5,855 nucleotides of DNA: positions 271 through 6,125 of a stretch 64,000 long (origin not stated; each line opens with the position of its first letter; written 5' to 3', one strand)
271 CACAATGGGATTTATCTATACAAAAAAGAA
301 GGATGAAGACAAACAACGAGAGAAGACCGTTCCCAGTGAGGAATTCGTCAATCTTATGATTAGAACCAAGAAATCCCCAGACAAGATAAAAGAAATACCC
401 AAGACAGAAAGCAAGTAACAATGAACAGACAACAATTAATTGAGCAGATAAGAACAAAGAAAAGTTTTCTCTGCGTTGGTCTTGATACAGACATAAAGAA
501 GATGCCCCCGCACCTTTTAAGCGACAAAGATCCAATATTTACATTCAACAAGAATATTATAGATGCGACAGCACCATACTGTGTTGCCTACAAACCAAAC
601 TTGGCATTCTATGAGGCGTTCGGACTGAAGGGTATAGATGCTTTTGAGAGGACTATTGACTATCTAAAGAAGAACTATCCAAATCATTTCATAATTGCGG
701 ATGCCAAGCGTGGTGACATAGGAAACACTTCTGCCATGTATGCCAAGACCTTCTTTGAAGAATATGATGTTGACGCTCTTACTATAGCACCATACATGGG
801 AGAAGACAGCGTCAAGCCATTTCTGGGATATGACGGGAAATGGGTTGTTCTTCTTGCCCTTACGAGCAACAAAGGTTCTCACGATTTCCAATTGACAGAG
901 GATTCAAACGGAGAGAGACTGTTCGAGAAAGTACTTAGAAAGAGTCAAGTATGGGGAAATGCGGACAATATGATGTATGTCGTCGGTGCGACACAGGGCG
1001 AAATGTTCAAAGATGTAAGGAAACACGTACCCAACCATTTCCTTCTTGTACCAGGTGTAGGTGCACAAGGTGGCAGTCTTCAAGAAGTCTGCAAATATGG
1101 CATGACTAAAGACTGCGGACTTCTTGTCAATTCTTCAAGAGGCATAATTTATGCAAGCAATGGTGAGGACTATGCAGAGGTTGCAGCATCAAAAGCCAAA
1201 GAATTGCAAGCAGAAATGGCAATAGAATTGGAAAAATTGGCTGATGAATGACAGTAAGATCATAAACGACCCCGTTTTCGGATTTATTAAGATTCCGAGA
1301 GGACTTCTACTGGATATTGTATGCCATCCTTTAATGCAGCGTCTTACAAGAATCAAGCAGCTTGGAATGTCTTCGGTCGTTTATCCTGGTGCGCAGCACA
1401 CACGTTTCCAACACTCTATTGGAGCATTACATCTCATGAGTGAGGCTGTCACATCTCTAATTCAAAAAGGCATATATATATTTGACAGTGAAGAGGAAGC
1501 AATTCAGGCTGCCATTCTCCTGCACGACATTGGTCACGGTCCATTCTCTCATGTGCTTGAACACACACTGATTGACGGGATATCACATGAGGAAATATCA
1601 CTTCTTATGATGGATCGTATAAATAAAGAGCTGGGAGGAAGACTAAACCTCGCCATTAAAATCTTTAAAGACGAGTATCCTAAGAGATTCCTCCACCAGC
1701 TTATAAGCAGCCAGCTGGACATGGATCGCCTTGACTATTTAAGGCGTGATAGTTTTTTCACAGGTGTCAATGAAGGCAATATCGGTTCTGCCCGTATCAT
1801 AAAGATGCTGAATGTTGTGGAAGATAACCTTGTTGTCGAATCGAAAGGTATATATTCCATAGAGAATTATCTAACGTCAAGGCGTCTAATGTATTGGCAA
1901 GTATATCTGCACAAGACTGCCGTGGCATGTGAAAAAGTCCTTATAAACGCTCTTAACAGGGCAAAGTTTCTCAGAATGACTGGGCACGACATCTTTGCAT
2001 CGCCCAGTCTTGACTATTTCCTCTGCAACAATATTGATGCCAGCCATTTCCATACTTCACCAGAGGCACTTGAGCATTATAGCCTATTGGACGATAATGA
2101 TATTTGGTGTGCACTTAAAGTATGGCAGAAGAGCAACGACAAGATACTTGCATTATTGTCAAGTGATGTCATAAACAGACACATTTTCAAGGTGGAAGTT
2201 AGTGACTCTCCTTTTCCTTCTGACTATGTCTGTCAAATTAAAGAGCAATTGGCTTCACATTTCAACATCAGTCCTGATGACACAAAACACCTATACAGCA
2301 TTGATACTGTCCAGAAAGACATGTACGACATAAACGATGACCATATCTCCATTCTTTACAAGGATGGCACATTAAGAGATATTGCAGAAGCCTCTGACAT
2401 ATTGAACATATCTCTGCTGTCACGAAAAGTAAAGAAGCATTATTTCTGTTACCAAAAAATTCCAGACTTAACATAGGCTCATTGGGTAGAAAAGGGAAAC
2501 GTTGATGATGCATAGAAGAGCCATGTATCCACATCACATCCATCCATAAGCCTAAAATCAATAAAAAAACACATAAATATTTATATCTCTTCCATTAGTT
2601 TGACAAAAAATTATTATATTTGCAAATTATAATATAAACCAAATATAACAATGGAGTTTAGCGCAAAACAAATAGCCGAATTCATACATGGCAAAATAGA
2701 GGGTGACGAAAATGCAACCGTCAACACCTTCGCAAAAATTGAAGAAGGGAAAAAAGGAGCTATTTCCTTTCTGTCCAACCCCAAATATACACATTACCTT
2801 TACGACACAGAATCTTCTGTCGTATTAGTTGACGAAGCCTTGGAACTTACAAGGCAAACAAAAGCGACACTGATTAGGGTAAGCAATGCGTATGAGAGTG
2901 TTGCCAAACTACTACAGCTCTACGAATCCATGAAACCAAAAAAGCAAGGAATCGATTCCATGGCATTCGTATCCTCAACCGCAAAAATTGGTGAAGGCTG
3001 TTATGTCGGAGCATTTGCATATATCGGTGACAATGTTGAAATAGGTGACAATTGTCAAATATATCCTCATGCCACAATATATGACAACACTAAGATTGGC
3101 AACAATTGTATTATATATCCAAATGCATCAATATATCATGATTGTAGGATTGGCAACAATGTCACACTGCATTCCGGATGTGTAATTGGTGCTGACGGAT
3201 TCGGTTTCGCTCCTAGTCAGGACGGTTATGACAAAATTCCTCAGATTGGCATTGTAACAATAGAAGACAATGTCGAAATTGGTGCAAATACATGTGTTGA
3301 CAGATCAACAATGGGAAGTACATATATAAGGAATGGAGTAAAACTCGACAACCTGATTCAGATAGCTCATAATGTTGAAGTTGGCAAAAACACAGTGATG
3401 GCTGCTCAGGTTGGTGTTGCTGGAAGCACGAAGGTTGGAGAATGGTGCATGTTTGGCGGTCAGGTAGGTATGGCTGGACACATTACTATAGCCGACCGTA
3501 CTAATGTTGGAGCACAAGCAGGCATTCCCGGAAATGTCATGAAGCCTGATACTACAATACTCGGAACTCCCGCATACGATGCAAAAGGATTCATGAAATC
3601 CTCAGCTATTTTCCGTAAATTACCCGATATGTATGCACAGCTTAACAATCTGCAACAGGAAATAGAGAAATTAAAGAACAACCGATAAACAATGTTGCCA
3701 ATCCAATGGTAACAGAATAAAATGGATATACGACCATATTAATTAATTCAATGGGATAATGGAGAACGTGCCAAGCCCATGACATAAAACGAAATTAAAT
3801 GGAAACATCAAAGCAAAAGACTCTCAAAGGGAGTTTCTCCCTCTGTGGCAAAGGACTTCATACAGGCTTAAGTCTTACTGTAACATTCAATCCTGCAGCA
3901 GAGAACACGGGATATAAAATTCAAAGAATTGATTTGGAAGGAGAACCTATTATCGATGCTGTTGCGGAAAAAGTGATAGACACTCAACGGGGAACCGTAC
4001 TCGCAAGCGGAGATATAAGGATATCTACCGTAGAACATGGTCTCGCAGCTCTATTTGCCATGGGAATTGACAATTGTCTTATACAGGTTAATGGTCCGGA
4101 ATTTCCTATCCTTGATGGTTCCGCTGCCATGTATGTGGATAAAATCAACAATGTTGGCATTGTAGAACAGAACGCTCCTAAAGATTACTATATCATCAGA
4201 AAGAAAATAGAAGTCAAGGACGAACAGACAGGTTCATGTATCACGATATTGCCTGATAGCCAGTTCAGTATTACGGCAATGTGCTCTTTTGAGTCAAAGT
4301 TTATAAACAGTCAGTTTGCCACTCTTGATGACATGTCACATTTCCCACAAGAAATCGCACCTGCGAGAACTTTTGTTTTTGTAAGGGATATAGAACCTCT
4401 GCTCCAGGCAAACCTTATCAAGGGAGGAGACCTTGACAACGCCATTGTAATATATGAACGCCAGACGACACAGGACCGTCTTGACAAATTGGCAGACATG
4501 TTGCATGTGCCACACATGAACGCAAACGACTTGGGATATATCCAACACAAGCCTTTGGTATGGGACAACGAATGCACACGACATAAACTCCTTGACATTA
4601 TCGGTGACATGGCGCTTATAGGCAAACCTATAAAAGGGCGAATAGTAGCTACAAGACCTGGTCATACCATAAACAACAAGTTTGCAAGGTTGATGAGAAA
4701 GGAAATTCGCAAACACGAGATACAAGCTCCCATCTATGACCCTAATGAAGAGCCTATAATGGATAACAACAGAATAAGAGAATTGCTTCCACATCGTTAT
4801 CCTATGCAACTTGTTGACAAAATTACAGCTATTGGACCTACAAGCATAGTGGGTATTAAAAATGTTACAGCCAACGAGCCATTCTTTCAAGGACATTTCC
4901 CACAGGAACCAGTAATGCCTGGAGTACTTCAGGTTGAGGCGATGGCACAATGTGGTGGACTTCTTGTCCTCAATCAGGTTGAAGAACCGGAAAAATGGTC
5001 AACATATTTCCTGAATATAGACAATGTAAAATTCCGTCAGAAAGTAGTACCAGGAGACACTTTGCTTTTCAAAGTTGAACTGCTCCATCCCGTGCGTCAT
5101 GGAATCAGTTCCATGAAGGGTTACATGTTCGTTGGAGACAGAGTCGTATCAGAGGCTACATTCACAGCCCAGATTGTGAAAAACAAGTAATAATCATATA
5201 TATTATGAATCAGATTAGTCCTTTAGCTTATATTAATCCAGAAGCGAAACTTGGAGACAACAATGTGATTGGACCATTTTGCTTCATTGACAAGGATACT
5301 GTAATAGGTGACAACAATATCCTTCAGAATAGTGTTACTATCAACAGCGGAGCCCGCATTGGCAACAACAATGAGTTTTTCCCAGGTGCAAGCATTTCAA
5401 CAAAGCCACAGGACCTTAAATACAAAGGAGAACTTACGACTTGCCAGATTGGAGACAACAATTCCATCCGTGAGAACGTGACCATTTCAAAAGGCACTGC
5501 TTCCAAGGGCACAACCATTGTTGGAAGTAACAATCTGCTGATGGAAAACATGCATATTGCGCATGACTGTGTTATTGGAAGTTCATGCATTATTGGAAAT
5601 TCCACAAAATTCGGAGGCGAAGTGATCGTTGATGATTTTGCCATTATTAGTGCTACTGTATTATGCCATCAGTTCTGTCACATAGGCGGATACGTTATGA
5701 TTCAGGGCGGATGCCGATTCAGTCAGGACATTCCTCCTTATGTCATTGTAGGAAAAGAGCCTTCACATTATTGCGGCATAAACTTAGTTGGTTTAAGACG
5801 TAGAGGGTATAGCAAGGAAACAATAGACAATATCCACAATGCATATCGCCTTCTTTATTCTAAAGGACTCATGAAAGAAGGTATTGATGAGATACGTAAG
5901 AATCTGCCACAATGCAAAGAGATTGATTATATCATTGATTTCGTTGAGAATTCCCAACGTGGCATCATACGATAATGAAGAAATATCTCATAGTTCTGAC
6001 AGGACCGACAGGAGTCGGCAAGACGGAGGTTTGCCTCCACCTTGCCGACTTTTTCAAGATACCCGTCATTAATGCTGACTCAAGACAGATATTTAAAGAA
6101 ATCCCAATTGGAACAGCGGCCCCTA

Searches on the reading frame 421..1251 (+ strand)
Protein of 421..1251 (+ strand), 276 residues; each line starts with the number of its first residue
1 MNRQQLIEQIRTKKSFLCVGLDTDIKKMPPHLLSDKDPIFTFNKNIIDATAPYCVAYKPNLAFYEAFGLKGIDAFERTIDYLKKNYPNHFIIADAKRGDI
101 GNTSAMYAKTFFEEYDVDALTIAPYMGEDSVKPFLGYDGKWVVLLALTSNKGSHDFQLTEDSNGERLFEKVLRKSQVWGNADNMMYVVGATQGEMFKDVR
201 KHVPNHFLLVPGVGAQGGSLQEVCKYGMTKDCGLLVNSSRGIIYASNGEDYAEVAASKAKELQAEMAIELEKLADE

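Call 16: search_protein_families(library=pfam, proteins=[window:421-1251:+], max_evalue=0.00001)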
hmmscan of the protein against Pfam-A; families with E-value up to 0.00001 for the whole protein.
window:421-1251:+ (276 aa): 1 family
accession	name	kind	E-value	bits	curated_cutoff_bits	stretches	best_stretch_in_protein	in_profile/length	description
PF00215.30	OMPdecase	-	2.3e-28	100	27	1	17-250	3-216/221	Orotidine 5'-phosphate decarboxylase / HUMPS family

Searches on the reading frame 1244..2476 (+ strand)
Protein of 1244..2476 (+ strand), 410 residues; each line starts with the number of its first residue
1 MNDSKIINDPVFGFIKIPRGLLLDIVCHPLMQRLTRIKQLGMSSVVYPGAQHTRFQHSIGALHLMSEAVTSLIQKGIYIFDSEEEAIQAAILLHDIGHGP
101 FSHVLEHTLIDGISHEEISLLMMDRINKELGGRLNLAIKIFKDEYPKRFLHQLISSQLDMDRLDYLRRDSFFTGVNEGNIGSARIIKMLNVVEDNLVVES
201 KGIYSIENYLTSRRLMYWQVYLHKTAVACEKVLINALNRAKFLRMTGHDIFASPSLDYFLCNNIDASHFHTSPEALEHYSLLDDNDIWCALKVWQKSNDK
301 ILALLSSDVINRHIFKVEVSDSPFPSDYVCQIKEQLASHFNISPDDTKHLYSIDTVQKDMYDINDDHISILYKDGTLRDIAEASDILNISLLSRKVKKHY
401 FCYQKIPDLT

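Call 16: search_protein_families(library=pfam, proteins=[window:1244-2476:+], max_evalue=0.00001)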
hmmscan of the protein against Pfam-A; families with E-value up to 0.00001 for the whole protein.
window:1244-2476:+ (410 aa): 2 families
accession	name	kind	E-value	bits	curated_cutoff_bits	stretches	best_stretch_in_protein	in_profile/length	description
PF19276.4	HD_assoc_2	-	4e-09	36.7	23.1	1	182-239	3-60/222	HD associated region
PF01966.28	HD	-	8e-07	29.8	22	1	54-132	1-75/116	HD domain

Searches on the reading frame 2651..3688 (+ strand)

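Call 16: search_protein_families(library=pfam, proteins=[window:2651-3688:+], max_evalue=0.00001)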
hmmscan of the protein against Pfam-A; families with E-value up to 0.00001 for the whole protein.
window:2651-3688:+ (345 aa): 4 families
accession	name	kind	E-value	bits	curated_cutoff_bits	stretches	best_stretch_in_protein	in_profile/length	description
PF00132.30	Hexapep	-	9.4e-35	117.3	27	2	146-180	1-35/36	Bacterial transferase hexapeptide (six repeats)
PF04613.19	LpxD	-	1.6e-21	76.3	30.8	1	22-90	2-70/70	UDP-3-O-[3-hydroxymyristoyl] glucosamine N-acyltransferase, LpxD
PF25084.1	LbH_EIF2B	-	1.4e-15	57.6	54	1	101-181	18-95/105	EIF2B subunit epsilon LbH domain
PF14602.12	Hexapep_2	-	2.1e-09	37.4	27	0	112-137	3-26/34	Hexapeptide repeat of succinyl-transferase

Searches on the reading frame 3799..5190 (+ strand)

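Call 16: search_protein_families(library=pfam, proteins=[window:3799-5190:+], max_evalue=0.00001)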
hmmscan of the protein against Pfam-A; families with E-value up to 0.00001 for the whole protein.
window:3799-5190:+ (463 aa): 2 families
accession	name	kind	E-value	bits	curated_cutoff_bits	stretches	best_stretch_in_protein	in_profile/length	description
PF03331.19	LpxC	-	2e-83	280.4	27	1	6-298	1-265/268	UDP-3-O-acyl N-acetylglycosamine deacetylase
PF07977.19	FabA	-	8.1e-31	106.9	23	1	330-453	1-137/138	FabA-like domain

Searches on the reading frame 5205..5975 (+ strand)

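Call 16: search_protein_families(library=pfam, proteins=[window:5205-5975:+], max_evalue=0.00001)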
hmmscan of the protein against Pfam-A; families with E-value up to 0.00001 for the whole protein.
window:5205-5975:+ (256 aa): 3 families
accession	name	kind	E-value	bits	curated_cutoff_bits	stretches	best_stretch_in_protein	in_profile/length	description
PF13720.11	Acetyltransf_11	-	1.2e-28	99.8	24.5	1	175-255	1-82/82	Udp N-acetylglucosamine O-acyltransferase; Domain 2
PF00132.30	Hexapep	-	1.6e-23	81.7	27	1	104-137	2-35/36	Bacterial transferase hexapeptide (six repeats)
PF25084.1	LbH_EIF2B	-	7.5e-11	42.4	54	0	9-98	5-91/105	EIF2B subunit epsilon LbH domain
